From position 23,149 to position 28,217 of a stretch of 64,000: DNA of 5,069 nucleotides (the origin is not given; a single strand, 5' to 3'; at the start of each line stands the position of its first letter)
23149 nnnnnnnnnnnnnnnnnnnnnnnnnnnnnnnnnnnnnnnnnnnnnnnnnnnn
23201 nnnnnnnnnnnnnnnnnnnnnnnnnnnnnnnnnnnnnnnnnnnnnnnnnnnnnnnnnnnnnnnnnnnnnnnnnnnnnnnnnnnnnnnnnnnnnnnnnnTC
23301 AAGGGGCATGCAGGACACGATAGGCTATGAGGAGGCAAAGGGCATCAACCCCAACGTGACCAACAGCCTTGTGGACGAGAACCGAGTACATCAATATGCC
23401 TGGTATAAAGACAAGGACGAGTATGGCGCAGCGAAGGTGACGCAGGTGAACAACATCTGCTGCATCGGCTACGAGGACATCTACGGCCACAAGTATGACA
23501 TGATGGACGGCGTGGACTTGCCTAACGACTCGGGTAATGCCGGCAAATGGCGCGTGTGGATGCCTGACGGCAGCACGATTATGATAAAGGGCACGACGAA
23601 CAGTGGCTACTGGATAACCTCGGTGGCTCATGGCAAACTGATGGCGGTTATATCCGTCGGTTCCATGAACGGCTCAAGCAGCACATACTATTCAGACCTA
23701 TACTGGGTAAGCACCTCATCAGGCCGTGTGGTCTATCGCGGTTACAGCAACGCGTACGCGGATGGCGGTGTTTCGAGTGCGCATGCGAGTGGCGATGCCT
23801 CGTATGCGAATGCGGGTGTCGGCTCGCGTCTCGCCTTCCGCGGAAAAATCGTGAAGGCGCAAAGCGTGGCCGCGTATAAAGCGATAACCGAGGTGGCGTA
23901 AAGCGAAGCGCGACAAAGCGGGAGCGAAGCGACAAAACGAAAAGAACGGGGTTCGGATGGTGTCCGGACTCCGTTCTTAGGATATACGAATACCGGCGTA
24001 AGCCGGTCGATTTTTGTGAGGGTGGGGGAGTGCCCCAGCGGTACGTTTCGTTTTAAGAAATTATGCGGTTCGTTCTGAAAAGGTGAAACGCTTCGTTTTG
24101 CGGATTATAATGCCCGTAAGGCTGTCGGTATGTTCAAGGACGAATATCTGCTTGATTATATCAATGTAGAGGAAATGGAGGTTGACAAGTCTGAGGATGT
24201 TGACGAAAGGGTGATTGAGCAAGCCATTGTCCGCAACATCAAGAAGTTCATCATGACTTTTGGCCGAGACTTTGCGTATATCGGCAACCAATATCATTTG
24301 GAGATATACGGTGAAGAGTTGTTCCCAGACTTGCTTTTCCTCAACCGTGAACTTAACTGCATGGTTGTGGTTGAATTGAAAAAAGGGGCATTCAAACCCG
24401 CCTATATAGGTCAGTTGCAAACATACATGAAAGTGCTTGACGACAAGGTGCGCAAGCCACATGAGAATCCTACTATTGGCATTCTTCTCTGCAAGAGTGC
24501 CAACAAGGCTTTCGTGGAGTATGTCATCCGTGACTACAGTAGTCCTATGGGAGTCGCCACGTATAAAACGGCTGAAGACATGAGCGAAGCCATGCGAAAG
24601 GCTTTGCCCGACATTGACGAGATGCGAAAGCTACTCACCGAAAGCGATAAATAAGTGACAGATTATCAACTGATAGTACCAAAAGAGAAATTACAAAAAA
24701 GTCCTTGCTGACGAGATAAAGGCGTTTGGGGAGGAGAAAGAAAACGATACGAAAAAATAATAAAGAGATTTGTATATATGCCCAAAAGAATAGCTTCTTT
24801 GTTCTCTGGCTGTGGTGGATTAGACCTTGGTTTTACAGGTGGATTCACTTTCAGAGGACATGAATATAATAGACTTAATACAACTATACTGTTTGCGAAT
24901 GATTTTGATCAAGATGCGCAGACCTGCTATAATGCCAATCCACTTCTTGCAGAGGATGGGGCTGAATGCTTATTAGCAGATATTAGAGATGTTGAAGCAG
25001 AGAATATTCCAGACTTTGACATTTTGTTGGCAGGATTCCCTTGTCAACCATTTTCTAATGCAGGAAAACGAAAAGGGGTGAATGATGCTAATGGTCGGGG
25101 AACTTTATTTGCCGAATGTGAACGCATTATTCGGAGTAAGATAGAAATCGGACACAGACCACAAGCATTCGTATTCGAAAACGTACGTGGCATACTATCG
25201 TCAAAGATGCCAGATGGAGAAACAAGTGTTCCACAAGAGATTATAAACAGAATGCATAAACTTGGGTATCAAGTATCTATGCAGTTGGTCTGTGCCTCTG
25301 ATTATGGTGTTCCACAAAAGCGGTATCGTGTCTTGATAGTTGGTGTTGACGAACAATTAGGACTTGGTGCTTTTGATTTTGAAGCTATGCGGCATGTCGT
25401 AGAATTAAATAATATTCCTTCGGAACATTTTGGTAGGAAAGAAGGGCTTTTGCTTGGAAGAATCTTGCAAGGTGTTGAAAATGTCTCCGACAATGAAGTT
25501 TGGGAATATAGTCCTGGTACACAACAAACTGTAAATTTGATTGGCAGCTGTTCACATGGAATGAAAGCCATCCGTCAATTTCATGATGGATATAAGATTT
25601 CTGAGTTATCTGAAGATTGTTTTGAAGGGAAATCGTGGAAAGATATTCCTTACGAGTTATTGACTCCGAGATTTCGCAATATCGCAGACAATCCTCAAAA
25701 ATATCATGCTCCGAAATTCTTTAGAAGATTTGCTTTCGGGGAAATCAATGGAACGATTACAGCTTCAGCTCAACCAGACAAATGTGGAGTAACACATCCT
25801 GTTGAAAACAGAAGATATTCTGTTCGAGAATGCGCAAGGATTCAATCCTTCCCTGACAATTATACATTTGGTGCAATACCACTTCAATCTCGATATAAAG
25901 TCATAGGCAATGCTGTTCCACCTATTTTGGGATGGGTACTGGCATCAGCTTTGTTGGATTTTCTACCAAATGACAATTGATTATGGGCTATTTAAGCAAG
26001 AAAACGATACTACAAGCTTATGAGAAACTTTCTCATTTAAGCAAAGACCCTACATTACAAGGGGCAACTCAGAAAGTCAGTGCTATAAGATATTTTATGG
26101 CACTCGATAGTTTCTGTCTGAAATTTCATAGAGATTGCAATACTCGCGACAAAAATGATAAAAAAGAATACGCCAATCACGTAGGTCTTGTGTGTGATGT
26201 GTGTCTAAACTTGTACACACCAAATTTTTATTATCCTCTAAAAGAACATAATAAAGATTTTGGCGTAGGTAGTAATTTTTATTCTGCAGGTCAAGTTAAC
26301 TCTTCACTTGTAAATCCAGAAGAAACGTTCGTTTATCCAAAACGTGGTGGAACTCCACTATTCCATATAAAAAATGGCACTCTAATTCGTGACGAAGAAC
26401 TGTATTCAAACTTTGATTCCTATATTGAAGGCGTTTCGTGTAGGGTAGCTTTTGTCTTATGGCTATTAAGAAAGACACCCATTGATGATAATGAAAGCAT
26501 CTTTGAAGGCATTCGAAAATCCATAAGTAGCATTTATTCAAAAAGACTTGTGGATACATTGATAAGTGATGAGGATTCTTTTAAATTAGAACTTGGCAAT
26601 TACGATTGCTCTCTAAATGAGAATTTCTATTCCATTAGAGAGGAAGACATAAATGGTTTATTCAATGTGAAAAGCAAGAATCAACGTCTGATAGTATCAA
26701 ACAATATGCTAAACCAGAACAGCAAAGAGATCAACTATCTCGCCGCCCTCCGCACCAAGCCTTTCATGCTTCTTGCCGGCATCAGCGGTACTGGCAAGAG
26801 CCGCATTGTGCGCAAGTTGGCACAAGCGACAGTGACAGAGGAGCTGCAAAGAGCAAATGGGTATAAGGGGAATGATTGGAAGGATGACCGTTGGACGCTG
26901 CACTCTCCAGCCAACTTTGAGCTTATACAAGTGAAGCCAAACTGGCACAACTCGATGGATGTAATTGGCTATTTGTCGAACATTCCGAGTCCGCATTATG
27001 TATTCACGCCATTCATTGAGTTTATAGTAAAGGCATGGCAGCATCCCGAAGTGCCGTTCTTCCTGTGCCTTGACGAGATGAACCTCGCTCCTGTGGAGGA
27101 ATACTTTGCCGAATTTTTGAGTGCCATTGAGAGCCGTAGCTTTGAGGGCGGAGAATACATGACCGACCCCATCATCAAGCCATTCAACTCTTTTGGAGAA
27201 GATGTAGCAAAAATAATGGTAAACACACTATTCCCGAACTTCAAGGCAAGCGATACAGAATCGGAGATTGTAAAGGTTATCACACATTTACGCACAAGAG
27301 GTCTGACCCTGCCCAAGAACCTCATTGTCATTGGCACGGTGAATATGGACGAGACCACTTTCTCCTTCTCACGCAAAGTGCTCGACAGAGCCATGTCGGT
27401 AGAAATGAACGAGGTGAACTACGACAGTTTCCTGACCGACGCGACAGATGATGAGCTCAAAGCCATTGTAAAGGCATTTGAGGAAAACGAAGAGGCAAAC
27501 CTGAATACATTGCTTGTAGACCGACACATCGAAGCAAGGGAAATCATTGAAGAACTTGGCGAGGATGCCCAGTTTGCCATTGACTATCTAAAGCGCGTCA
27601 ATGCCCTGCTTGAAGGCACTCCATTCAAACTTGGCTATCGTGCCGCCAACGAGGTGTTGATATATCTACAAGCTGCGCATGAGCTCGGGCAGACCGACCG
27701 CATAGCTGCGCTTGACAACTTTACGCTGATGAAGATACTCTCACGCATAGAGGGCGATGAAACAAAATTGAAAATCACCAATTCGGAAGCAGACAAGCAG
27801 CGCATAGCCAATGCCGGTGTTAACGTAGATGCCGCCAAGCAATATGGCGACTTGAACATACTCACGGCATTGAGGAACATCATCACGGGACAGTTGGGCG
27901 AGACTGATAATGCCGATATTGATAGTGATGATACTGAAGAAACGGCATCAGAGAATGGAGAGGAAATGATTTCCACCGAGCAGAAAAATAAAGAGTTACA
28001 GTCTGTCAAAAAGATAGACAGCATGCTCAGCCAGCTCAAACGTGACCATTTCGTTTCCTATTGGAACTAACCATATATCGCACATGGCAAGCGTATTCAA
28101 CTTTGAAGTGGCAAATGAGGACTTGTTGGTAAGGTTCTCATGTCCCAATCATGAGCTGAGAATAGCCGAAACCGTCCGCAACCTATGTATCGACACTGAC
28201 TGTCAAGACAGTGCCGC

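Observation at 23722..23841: Diversity-generating-retroelement variable-region signature at the fibre C-terminus, with no TR or RT in the window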

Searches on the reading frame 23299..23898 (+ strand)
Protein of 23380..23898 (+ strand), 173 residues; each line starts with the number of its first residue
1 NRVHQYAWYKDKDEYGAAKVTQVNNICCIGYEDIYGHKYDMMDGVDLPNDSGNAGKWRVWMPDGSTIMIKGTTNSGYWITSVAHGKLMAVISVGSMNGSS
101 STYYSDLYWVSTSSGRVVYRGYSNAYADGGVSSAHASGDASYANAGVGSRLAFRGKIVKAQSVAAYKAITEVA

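Call 61: search_solved_structures(query=window:23380-23898:+, max_evalue=10)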
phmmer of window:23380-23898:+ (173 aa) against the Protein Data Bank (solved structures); distinct sequences matched with E-value up to 10: 2.
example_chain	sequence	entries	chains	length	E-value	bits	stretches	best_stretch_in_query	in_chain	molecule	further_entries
7f0h_A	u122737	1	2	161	0.089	15.8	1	54-82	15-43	Outer capsid protein VP8*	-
5jqj_A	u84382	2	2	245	0.37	13.8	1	122-167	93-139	Metallo-beta-lactamase type 2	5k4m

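Call 69: predict_structure(alignment_id=A4)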
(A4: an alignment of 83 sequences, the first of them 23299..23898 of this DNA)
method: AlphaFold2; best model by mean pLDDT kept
length: 200 residues; sequences in the alignment: 83
mean_pLDDT: 58.1   pTM: 0.38
mean pLDDT of the five models: 58.1, 57.6, 55.8, 55.0, 51.8
residues with pLDDT >= 90: 9; 70-90: 58; 50-70: 43; < 50: 90
segments of 3 or more residues with pLDDT < 50: 1-4, 53-69, 107-133, 146-183, 198-200
pLDDT, mean of each block of 10 residues (from residue 1): 59 90 72 80 87 42 41 76 75 74 55 44 41 59 47 30 36 31 59 63
secondary structure, 60 per line:
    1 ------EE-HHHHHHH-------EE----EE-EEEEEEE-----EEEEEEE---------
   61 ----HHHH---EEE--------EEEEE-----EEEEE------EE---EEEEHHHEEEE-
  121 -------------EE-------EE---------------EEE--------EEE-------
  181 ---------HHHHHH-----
elements in order: H10-16 E33-39 E45-51 H65-68 E72-74 E83-87 E93-97 E109-112 E116-119 E160-162 E171-173 H190-195

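Call 71: fold_search(model_id=the predicted structure, library=pdb)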
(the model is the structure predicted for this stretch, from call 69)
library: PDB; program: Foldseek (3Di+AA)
matches with E <= 10: 384; with E <= 0.001: 0
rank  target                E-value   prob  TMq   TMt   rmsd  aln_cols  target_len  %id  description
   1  7ath                  1.3e-01  0.10  0.11  0.15  14.2       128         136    9  Crystal structure of UipA (released 2021-10-06)
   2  4kl6_B                3.5e-01  0.06  0.12  0.17  18.0       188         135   14  Crystal structure of dimeric form of NpuDnaE intein (released 2013-09-04)
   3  4kl6_A                4.5e-01  0.04  0.11  0.14  17.9       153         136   15  Crystal structure of dimeric form of NpuDnaE intein (released 2013-09-04)
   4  2bwn_E                5.1e-01  0.20  0.14  0.07   5.9        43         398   21  5-Aminolevulinate Synthase from Rhodobacter capsulatus (released 2005-09-27)
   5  6zqb_DE               5.4e-01  0.16  0.15  0.13   6.9        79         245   16  Cryo-EM structure of the 90S pre-ribosome from Saccharomyces cerevisiae, state B2 (released 2020-09-23)
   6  4qfq_A                6.5e-01  0.09  0.10  0.18  13.9        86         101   13  Crystal structure of natvie Npu DnaE split intein (released 2015-05-27)
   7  2bwn_D                7.4e-01  0.16  0.14  0.07   5.9        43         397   21  5-Aminolevulinate Synthase from Rhodobacter capsulatus (released 2005-09-27)
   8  4j4c                  7.4e-01  0.10  0.16  0.24   9.0        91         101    8  Structure of P51G Cyanovirin-N swapped dimer in the P3221 space group (released 2013-04-03)
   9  4lx3_A                7.4e-01  0.10  0.12  0.22  13.2       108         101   12  Conserved Residues that Modulate Protein trans-Splicing of Npu DnaE Split Intein (released 2014-06-25)
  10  9g33_DE               7.8e-01  0.08  0.14  0.13  13.5       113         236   14  Stalled 90S - Utp23-Krr1-deltaC3 (released 2025-06-18)
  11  3ezm                  8.9e-01  0.10  0.16  0.26   8.8        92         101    8  CYANOVIRIN-N (released 1998-12-23)
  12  9nnl_C                8.9e-01  0.10  0.10  0.19  14.0        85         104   14  Bordetella filamentous hemagglutinin (FhaB) C-terminal domain bound to microtubules (released 2026-02-25)
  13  8sx0_A                9.4e-01  0.09  0.10  0.20  13.1        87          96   14  Bordetella filamentous hemagglutinin (FhaB) C-terminal domain (released 2024-05-29)
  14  3lhc                  1.0e+00  0.08  0.15  0.24   8.9        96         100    8  Crystal structure of cyanovirin-n swapping domain b mutant (released 2010-02-09)
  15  2bwo_B                1.1e+00  0.11  0.13  0.07   6.6        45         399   18  5-Aminolevulinate Synthase from Rhodobacter capsulatus in complex with succinyl-CoA (released 2005-09-27)
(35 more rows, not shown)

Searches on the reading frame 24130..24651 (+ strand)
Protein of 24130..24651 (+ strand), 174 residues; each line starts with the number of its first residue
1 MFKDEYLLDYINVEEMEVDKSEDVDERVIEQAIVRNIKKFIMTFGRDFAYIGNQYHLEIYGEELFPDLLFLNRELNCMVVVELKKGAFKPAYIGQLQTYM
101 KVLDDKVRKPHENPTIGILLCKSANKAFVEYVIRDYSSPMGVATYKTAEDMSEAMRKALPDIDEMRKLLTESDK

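Call 7: search_protein_families(library=pfam, proteins=[window:24130-24651:+], max_evalue=0.01)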
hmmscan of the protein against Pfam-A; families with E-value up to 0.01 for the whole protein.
window:24130-24651:+ (174 aa): 1 family
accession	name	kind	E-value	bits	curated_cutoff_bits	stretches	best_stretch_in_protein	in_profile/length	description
PF06250.17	YhcG_C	-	1.8e-47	161.5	32.5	1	1-159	3-156/157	YhcG PDDEXK nuclease domain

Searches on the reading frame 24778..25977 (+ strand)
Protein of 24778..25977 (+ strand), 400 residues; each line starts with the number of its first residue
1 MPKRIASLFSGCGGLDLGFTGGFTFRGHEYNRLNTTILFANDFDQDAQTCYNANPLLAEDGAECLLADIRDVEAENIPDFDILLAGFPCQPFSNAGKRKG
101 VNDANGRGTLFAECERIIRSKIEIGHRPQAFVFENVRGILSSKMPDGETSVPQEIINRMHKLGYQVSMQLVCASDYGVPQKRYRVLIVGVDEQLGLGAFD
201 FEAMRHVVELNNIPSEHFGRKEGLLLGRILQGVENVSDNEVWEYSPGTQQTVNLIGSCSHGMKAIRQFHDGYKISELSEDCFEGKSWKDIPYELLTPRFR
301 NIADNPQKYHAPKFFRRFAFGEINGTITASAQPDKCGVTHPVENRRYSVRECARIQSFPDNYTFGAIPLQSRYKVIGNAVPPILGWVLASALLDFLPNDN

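Call 7: search_protein_families(library=pfam, proteins=[window:24778-25977:+], max_evalue=0.01)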
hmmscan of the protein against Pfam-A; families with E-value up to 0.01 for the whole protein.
window:24778-25977:+ (400 aa): 1 family
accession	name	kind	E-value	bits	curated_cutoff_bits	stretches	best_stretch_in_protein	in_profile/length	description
PF00145.23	DNA_methylase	-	1.7e-64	218.8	22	1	4-389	2-319/324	C-5 cytosine-specific DNA methylase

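Call 75: search_protein_families(library=padloc, proteins=[window:24778-25977:+], max_evalue=0.00001)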
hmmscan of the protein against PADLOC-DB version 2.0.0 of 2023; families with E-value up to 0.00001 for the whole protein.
window:24778-25977:+ (400 aa): 60 families (the best 25 are shown)
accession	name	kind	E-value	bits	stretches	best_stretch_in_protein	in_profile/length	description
PDLC03378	MTase_II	-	3.8e-77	257.9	1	2-397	2-331/344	Type II methyltransferase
PDLC03272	MTase_II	-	1.3e-67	226.7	1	5-396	77-390/407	Type II methyltransferase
PDLC03234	MTase_II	-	1.6e-56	190.2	1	6-396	8-366/375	Type II methyltransferase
PDLC00027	DruM2|DruM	-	9.4e-51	171.2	2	4-206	13-186/361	DNA cytosine methylase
PDLC00033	DruM2|DruM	-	6e-50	168.6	1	5-398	24-366/368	DNA cytosine methylase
PDLC03326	MTase_II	-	1.4e-48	164.1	1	6-396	8-376/412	Type II methyltransferase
PDLC00031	DruM2|DruM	-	5.8e-48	161.8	2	4-206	13-186/361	DNA cytosine methylase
PDLC00026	DruM2|DruM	-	4.4e-43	146.1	1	6-392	8-314/336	DNA cytosine methylase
PDLC02650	DrmMII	-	4.2e-41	139.3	3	285-392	310-414/435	DrmMII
PDLC00030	DruM2|DruM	-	4.1e-39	132.8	2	4-195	7-189/380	DNA cytosine methylase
PDLC02649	DrmMII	-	5.7e-37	125.7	1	61-396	96-418/422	DrmMII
PDLC03731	oMTase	-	5.8e-36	122.2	2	17-202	19-185/326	orphan methyltransferase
PDLC03237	MTase_II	-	8.2e-36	121.3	2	5-194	796-972/1036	Type II methyltransferase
PDLC03307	MTase_II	-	2e-35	120.8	3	42-144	29-119/382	Type II methyltransferase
PDLC03217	MTase_II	-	7.1e-35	118.6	1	30-197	401-551/703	Type II methyltransferase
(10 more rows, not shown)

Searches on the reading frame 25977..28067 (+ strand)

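Call 7: search_protein_families(library=pfam, proteins=[window:25977-28067:+], max_evalue=0.01)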
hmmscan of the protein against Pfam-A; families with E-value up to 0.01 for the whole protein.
window:25977-28067:+ (697 aa): 3 families
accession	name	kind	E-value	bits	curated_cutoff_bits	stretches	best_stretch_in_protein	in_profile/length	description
PF25201.1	nSTAND6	-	1.3e-05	25.7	27.7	1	254-289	11-46/148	Novel STAND NTPase 6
PF07728.20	AAA_5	-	0.00077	19.9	22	0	264-290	2-28/139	AAA domain (dynein-related subfamily)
PF13191.12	AAA_16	-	0.00079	20.4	32.6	1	260-287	21-50/167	AAA ATPase domain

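Call 75: search_protein_families(library=padloc, proteins=[window:25977-28067:+], max_evalue=0.00001)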
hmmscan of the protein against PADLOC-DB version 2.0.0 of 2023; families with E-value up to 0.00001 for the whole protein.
window:25977-28067:+ (697 aa): 1 family
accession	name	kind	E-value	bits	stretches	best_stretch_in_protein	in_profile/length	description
PDLC04547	PDC-M26A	-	1.6e-44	150.6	2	316-388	362-433/724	-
